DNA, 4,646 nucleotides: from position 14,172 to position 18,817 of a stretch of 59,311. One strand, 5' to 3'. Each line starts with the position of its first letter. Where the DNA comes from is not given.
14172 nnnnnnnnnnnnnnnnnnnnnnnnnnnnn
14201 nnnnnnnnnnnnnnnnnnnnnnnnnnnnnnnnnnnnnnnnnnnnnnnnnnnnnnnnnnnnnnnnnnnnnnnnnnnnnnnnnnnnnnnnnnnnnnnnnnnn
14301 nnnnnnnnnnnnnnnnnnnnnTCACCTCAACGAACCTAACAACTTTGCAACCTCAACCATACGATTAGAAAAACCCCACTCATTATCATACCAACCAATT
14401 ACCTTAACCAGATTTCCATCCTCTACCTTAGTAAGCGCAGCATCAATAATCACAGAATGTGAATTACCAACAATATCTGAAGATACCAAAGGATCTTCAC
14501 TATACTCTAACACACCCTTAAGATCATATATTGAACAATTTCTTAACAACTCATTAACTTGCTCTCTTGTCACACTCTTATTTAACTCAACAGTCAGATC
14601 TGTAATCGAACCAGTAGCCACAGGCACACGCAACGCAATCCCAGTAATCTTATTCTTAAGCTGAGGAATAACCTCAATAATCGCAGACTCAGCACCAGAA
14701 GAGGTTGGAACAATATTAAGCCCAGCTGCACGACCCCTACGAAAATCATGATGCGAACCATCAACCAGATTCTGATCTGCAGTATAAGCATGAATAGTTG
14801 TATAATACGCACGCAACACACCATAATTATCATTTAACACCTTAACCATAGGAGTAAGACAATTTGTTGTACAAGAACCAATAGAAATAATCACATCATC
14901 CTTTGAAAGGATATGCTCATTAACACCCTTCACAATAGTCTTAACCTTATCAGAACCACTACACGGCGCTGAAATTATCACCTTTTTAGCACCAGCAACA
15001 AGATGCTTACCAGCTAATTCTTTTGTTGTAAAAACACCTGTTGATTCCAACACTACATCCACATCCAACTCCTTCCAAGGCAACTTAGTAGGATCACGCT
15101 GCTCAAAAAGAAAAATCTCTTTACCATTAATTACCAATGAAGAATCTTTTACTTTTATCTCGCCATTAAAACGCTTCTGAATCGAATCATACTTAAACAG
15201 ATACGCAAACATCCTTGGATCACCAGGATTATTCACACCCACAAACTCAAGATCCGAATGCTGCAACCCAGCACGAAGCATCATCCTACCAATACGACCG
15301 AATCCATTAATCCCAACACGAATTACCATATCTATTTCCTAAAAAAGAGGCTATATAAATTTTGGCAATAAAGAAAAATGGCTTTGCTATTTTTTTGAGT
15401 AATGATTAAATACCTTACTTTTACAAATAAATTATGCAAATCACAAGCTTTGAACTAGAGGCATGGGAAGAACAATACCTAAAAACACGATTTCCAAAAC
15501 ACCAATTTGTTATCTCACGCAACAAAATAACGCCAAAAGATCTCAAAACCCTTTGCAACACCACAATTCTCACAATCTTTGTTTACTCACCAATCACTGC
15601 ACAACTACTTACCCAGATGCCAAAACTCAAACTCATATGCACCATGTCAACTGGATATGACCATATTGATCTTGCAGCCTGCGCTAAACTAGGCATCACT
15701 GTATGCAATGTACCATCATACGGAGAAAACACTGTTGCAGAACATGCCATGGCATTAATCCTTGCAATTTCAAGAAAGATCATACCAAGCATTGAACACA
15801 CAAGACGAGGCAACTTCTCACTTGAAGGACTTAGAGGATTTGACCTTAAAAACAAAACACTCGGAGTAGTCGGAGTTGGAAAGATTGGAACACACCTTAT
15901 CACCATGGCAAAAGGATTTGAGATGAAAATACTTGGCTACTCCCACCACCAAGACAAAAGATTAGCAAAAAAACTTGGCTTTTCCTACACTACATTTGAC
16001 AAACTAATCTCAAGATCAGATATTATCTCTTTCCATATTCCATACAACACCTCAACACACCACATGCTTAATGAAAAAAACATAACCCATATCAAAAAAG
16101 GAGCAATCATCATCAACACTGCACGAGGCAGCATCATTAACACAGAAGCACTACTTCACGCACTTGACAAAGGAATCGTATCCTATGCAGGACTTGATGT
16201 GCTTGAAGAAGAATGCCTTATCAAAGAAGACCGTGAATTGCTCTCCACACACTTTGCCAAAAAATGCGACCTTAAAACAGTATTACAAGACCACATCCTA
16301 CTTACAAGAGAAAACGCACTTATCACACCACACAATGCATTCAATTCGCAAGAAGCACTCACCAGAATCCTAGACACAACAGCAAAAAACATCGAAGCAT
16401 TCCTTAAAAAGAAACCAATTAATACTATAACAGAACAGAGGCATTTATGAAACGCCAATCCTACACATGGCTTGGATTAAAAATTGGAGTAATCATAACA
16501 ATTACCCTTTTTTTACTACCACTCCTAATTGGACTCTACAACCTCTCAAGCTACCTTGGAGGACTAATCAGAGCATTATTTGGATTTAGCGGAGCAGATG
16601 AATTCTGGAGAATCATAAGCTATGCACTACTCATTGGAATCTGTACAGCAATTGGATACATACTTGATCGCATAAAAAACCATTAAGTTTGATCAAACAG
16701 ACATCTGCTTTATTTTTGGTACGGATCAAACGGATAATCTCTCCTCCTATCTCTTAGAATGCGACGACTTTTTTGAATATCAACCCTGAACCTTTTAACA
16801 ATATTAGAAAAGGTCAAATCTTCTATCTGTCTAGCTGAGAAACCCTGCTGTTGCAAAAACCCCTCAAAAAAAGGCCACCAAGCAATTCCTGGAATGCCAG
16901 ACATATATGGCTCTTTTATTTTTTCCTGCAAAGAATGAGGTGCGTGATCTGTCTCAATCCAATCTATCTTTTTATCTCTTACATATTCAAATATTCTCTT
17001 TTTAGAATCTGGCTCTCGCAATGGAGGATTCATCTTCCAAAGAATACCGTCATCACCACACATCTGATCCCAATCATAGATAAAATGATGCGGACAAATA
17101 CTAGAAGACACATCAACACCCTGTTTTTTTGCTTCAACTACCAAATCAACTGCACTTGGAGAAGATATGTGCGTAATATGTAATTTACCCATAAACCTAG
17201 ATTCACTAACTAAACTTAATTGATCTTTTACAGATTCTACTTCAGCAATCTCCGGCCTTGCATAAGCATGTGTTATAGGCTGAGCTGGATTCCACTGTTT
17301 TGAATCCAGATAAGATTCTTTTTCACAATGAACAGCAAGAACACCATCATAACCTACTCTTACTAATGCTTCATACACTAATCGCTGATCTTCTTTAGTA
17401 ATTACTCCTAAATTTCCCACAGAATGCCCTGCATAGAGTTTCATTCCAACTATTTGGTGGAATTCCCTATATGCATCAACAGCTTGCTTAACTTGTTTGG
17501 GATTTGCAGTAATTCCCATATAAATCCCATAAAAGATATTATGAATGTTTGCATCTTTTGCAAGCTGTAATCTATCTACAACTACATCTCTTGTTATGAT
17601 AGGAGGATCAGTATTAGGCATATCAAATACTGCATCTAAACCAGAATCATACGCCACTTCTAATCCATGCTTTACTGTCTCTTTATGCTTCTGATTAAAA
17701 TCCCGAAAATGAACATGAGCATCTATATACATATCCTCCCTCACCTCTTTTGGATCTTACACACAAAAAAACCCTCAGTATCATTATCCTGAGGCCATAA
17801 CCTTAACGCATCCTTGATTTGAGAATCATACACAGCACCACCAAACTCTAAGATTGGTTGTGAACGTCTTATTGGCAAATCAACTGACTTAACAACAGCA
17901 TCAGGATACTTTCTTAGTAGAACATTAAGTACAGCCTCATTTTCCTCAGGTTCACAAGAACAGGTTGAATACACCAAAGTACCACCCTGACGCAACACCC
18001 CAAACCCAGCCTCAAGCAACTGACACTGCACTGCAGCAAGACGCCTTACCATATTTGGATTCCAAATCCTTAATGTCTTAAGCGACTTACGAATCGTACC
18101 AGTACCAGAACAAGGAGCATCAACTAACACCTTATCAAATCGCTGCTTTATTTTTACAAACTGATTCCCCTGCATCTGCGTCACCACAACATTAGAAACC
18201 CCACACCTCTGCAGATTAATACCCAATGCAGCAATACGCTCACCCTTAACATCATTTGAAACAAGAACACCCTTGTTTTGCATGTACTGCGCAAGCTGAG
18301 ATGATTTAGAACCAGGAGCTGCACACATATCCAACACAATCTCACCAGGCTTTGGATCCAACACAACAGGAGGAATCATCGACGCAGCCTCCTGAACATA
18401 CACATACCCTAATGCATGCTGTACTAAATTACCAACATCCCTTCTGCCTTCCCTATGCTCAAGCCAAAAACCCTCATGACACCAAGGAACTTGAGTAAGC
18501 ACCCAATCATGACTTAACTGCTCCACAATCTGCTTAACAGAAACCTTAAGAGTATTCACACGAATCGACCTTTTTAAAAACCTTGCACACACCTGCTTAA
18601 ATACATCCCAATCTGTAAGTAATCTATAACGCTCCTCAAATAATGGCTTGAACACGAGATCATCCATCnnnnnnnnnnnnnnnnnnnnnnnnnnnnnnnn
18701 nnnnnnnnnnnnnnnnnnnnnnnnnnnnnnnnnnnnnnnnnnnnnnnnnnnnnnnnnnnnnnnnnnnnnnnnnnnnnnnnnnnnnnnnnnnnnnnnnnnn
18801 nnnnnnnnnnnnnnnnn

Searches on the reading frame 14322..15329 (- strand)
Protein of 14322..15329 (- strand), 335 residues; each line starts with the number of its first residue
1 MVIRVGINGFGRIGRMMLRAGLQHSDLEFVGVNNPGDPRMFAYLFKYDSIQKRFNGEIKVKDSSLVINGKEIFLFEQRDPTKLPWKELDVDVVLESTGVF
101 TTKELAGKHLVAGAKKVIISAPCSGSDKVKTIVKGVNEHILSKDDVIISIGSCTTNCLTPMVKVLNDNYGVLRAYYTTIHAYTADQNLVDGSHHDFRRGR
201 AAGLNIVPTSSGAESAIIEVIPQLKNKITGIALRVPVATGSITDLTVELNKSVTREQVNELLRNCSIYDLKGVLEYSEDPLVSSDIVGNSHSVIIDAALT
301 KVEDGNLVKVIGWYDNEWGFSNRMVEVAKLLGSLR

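Call 57: search_protein_families(library=pfam, proteins=[window:14322-15329:-], max_evalue=0.001)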
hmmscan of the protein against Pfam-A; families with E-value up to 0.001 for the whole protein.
window:14322-15329:- (335 aa): 2 families
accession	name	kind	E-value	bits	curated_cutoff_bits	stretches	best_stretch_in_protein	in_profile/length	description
PF02800.25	Gp_dh_C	-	2.6e-58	196.5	24.4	1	158-314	1-158/158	Glyceraldehyde 3-phosphate dehydrogenase, C-terminal domain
PF00044.30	Gp_dh_N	-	6.9e-37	126.2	31.7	1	3-103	1-101/101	Glyceraldehyde 3-phosphate dehydrogenase, NAD binding domain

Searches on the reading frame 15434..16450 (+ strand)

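Call 57: search_protein_families(library=pfam, proteins=[window:15434-16450:+], max_evalue=0.001)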
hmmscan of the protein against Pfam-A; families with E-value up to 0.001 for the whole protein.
window:15434-16450:+ (338 aa): 4 families
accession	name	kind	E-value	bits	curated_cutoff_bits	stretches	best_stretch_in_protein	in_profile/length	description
PF02826.25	2-Hacid_dh_C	-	1e-51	175.3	25.1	1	106-302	1-178/178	D-isomer specific 2-hydroxyacid dehydrogenase, NAD binding domain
PF00389.36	2-Hacid_dh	-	4.8e-29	101.2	24.6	1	15-330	14-130/134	D-isomer specific 2-hydroxyacid dehydrogenase, catalytic domain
PF03446.21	NAD_binding_2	-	2.3e-05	24.9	21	1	143-247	2-110/161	NAD binding domain of 6-phosphogluconate dehydrogenase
PF07991.19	KARI_N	-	0.00051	20.1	20.6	1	138-232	2-96/165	Acetohydroxy acid isomeroreductase, NADPH-binding domain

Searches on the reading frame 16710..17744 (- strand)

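Call 57: search_protein_families(library=pfam, proteins=[window:16710-17744:-], max_evalue=0.001)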
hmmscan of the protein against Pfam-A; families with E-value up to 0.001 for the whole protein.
window:16710-17744:- (344 aa): 1 family
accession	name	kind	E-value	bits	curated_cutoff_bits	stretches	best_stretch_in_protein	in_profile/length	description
PF01979.26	Amidohydro_1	-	0.00082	19.2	25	0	7-96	7-105/345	Amidohydrolase family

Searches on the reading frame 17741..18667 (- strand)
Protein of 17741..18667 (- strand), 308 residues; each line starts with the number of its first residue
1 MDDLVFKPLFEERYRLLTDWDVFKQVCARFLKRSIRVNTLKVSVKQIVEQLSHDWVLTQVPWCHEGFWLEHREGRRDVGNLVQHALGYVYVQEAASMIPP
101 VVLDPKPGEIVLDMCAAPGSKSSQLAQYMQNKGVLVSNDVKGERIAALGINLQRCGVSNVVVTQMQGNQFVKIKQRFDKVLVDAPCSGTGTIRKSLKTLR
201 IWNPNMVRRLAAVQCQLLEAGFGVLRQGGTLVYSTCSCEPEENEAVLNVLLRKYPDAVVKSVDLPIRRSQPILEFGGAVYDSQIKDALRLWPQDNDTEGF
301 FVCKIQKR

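Call 57: search_protein_families(library=pfam, proteins=[window:17741-18667:-], max_evalue=0.001)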
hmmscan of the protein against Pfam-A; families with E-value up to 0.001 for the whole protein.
window:17741-18667:- (308 aa): 5 families
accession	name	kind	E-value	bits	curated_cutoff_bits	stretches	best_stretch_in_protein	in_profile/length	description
PF01189.24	Methyltr_RsmB-F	-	5.8e-51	173.4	27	1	101-305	2-198/199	16S rRNA methyltransferase RsmB/F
PF17125.10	Methyltr_RsmF_N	-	1.5e-16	61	34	1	18-94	15-86/86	N-terminal domain of 16S rRNA methyltransferase RsmF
PF01728.25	FtsJ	-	1.7e-06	28.6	24.1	1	106-252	20-153/181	FtsJ-like methyltransferase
PF13847.12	Methyltransf_31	-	1.2e-05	25.4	27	1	106-238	2-114/145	Methyltransferase domain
PF02475.24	TRM5-TYW2_MTfase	-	0.00015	22.2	28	1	106-200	35-128/164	TRM5/TYW2 methyltransferase domain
